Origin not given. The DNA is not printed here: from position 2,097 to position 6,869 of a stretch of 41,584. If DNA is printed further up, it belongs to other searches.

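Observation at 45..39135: PEP-CTERM/exosortase-type surface system with no visible exosortase: EPS operon, orphan EpsI, four PEP-CTERM cargo genes (three with dockerins) and a sulfotransferase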

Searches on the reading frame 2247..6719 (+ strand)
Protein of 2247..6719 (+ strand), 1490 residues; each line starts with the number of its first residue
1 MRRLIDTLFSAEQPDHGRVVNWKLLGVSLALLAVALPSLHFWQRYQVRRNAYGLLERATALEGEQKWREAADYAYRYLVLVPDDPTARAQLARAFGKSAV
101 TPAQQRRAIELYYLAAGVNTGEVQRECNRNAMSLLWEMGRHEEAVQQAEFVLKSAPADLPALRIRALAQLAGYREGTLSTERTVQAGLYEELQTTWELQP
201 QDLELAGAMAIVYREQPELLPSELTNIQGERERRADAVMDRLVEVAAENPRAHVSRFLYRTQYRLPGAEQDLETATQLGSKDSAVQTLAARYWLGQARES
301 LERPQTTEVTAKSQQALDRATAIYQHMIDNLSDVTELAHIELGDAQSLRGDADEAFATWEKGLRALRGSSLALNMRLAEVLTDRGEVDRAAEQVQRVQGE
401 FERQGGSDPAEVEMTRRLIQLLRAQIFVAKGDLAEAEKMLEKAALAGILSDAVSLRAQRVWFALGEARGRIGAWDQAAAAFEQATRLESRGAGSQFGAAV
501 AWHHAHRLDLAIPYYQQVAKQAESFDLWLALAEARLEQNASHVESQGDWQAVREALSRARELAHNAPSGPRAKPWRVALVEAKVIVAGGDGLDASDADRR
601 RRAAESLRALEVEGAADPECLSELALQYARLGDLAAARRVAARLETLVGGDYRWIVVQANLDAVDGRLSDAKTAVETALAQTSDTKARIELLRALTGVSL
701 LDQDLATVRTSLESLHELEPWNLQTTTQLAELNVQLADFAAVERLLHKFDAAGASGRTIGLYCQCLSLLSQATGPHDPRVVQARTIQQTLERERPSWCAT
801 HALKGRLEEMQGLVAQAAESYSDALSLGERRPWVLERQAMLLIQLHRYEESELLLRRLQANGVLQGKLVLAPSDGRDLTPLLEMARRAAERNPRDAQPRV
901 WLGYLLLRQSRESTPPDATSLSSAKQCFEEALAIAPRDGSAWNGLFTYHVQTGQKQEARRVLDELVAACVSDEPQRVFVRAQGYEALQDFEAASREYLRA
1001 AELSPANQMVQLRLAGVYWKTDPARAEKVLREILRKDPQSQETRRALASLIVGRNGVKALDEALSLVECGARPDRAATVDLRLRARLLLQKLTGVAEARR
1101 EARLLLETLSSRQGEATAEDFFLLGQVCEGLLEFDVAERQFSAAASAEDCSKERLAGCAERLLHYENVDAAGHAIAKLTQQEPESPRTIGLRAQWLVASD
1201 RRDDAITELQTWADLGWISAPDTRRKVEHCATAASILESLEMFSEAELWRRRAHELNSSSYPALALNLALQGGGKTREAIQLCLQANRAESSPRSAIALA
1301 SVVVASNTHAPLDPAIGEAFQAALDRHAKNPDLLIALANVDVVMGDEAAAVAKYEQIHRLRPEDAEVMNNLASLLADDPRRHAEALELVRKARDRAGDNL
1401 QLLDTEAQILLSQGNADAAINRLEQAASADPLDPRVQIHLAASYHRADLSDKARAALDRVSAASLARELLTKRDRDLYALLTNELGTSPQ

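Call 4: search_protein_families(library=ncbifam, proteins=[window:2247-6719:+], max_evalue=0.01)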
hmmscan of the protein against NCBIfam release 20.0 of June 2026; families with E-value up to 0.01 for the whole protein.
window:2247-6719:+ (1490 aa): 10 families
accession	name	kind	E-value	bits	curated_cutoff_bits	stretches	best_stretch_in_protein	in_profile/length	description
TIGR02917.1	PEP_TPR_lipo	equivalog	1.1e-45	155.9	312.2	4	1277-1460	720-897/899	XrtA/PEP-CTERM system TPR-repeat protein PrsT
NF033920.0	C39_PA2778_fam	equivalog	9e-14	51.5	150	2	1314-1394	173-252/255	PA2778 family cysteine peptidase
NF040959.1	MamA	equivalog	2.3e-13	50.1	200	2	1325-1460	65-199/204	magnetosome protein MamA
TIGR02552.1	LcrH_SycD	equivalog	4.4e-10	39.4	104.8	0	1411-1463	63-115/136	SycD/LcrH family type III secretion system chaperone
TIGR02521.1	type_IV_pilW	equivalog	3.9e-09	36.4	154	0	1274-1367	113-205/234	type IV pilus biogenesis/stability protein PilW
NF047371.1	FlcA_CTERM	equivalog_domain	5e-09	35.2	300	0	1318-1390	494-563/646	periplasmic flagellar collar protein FlcA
TIGR00990.1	3a0801s09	subfamily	3.2e-08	32.7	757.25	0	315-446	413-537/615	mitochondrial import receptor subunit TOM70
NF052400.1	M48_BAM_BepA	equivalog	2e-07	30.2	570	1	1373-1460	314-401/483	beta-barrel assembly-enhancing protease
NF008520.0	PRK11447.1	equivalog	2.8e-05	22.1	858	2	1341-1429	122-210/1157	cellulose synthase complex outer membrane protein BcsC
NF052415.1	T3SS_chap_SctY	equivalog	0.0063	17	70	1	925-997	26-100/106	type III secretion apparatus assembly chaperone SctY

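Call 7: search_protein_families(library=pfam, proteins=[window:2247-6719:+], max_evalue=0.01)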
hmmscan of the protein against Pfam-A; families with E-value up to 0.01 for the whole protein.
window:2247-6719:+ (1490 aa): 13 families
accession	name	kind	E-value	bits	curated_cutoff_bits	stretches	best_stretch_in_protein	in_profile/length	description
PF13428.12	TPR_14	-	4.9e-21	73.5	23.5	1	1402-1442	3-43/44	Tetratricopeptide repeat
PF14559.12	TPR_19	-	2.7e-19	69.7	25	2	1410-1463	1-54/68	Tetratricopeptide repeat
PF07719.23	TPR_2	-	2.7e-16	58.7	27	0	459-488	2-31/34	Tetratricopeptide repeat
PF13432.12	TPR_16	-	3.8e-16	59.6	32.7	3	462-521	1-60/65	Tetratricopeptide repeat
PF13431.12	TPR_17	-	4.3e-13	48.8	24.4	0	927-959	1-33/34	Tetratricopeptide repeat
PF13414.12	TPR_11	-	2.9e-11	43.3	26.8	1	1408-1446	2-40/42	TPR repeat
PF23914.1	TPR_CcmH_CycH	-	1.4e-08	35.2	42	1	1323-1427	42-148/158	Cytochrome c-type biogenesis protein H TPR domain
PF13181.12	TPR_8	-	3.4e-07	30.3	25.7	0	421-443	5-27/34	Tetratricopeptide repeat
PF23233.1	HAT_Syf1_CNRKL1_N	-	6.5e-05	23.2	27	1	885-1005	39-160/161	Pre-mRNA-splicing factor Syf1/CNRKL1 N-terminal HAT repeat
PF00515.34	TPR_1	-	0.00035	20.7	27.8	0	460-488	3-31/34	Tetratricopeptide repeat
PF10602.15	RPN7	-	0.00051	20.2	29.6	0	666-718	50-102/174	26S proteasome subunit RPN7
PF12895.13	ANAPC3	-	0.0022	18.7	27.2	0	1387-1459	10-81/82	Anaphase-promoting complex, cyclosome, subunit 3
PF13424.12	TPR_12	-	0.008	16.8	30.1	1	420-486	6-73/77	Tetratricopeptide repeat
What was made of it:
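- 2247..6719 (+): 1490-aa membrane-anchored TPR protein occupying the position of PrsT. Multiple TPR Pfam families hit (calls 4, 7).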

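Call 11: find_encoding_contigs(protein=window:2247-6719:+, flank=10000, max_places=6)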
Protein window:2247-6719:+ (1490 aa): no gene with exactly this product is on record in the collection.

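Call 17: find_related_loci(query=window:2247-6719:+, collection=genome_contigs, flank=10000)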
Query window:2247-6719:+ (1490 aa) in genome_contigs; peptide patterns used: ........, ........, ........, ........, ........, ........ (x = any residue, [..] = any of these).
29 stretches matched a pattern; 2 encode a relative of the query (tblastn E <= 1e-3); 2 distinct loci.
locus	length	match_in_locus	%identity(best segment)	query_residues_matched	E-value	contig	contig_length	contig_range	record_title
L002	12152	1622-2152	29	902-1063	4e-6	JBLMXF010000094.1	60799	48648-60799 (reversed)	MAG: Acidobacteriota bacterium isolate MAG263 PRJNA957066_bin43_renamed_93, whole genome shotgun sequence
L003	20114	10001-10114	47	892-938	2e-4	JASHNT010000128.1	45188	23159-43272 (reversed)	MAG: Bryobacteraceae bacterium isolate JOPF004 JOPF_N14C_contig_277346, whole genome shotgun sequence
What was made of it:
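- Tried and rejected: A genome_contigs scan with the 1490-aa TPR protein returned only two weak acidobacterial matches (call 17).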
